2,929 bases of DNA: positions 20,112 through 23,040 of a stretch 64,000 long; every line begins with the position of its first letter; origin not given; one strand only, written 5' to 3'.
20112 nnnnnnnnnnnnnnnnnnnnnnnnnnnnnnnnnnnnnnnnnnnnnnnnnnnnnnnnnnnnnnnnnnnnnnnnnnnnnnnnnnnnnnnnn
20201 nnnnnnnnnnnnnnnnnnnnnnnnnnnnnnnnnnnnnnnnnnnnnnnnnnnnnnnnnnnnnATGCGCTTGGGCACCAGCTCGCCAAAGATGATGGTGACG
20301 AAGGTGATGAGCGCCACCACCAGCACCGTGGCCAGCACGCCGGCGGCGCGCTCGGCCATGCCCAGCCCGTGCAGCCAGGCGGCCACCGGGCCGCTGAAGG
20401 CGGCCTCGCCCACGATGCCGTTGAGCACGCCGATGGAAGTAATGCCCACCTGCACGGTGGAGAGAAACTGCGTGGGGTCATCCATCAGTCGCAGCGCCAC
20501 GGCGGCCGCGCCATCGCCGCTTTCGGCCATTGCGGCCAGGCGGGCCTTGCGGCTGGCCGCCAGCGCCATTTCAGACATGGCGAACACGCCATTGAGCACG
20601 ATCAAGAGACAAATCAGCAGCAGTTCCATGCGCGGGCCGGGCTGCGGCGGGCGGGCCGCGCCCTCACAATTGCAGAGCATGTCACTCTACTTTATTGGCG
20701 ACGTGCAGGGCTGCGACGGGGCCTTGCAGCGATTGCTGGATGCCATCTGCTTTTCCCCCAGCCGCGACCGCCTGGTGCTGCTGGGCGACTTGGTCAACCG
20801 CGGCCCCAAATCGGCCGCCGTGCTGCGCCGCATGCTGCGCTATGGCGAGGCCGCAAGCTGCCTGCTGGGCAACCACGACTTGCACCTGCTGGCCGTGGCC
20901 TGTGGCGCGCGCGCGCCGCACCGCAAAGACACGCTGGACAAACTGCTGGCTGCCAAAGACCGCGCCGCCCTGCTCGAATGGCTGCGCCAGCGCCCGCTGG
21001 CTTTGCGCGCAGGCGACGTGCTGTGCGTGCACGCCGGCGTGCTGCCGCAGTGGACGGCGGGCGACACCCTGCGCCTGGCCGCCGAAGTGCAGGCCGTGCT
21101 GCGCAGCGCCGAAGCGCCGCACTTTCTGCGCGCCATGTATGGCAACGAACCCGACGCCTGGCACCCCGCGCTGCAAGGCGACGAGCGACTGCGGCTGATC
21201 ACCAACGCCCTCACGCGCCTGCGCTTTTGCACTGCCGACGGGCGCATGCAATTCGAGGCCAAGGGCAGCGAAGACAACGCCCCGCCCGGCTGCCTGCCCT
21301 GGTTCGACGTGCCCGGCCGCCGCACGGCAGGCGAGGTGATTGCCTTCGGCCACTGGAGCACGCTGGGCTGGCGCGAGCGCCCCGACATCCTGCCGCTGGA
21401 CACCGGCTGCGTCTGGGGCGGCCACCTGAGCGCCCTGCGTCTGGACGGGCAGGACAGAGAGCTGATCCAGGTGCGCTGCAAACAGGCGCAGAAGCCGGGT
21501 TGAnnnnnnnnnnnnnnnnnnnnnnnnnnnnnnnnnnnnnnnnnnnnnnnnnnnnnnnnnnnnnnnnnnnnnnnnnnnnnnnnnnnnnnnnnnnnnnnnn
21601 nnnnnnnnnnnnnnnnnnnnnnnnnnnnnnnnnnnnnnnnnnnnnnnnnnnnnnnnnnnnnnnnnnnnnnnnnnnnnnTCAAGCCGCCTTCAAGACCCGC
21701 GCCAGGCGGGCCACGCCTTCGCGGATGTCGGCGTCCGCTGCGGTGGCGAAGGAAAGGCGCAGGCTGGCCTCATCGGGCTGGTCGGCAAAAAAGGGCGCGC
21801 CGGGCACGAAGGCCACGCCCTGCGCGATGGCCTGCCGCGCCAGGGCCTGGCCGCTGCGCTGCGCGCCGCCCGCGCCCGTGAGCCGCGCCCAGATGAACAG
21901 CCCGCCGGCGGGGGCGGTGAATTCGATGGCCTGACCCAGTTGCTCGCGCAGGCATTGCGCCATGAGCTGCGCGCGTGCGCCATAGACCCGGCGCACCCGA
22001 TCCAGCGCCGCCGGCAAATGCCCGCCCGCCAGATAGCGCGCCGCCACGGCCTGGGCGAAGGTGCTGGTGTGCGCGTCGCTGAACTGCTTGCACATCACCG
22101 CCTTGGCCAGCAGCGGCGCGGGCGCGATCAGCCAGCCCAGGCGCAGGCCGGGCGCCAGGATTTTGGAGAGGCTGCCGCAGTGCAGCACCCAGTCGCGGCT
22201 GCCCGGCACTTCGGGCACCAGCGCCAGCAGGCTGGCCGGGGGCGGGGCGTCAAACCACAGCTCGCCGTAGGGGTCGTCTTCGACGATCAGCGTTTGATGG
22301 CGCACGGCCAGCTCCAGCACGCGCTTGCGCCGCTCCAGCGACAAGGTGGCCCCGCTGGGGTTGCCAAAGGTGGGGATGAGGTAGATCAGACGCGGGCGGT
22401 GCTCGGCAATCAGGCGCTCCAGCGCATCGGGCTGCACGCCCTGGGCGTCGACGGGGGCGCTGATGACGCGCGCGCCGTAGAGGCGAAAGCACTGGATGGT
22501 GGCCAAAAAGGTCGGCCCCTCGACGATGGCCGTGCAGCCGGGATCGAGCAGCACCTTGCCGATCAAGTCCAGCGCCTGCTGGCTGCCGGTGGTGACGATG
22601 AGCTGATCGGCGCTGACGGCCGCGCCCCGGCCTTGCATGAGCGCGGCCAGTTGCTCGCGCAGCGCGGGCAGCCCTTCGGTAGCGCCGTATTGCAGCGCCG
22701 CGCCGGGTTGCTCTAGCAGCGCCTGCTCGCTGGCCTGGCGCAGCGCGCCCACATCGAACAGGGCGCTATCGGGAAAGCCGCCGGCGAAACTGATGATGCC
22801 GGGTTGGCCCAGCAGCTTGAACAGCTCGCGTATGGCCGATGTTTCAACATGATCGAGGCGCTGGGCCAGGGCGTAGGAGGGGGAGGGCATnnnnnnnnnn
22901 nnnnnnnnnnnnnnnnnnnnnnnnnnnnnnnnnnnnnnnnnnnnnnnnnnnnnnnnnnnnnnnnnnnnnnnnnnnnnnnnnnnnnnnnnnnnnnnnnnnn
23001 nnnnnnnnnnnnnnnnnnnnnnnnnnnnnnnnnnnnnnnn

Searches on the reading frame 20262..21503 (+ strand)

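Call 47: search_protein_families(library=pfam, proteins=[window:20262-21503:+])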
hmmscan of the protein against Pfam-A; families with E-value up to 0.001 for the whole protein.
window:20262-21503:+ (413 aa): 1 family
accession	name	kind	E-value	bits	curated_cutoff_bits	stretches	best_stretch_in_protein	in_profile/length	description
PF00149.33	Metallophos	-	4.5e-13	50.5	21.5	1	140-268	1-127/191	Calcineurin-like phosphoesterase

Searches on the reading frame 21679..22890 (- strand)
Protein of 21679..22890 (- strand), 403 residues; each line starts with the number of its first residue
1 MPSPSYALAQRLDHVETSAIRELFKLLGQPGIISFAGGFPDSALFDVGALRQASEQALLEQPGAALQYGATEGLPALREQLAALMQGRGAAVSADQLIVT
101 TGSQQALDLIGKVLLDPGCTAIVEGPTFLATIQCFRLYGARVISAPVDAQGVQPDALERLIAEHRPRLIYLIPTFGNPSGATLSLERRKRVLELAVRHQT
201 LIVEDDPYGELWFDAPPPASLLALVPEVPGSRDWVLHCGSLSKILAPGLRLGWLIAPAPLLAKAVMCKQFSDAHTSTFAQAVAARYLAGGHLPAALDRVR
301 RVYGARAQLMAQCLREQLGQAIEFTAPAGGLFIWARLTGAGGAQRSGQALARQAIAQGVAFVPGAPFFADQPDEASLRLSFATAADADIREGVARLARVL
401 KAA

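Call 9: find_encoding_contigs(protein=window:21679-22890:-, flank=6000, max_places=6)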
Protein window:21679-22890:- (403 aa): no gene with exactly this product is on record in the collection.

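Call 47: search_protein_families(library=pfam, proteins=[window:21679-22890:-])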
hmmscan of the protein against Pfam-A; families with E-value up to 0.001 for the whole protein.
window:21679-22890:- (403 aa): 2 families
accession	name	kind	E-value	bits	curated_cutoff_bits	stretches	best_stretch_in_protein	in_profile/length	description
PF00155.27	Aminotran_1_2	-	3.1e-41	142.2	19.7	1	47-396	19-361/361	Aminotransferase class I and II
PF12897.13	Asp_aminotransf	-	1.2e-09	37.9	27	1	121-400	127-409/421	Aspartate amino-transferase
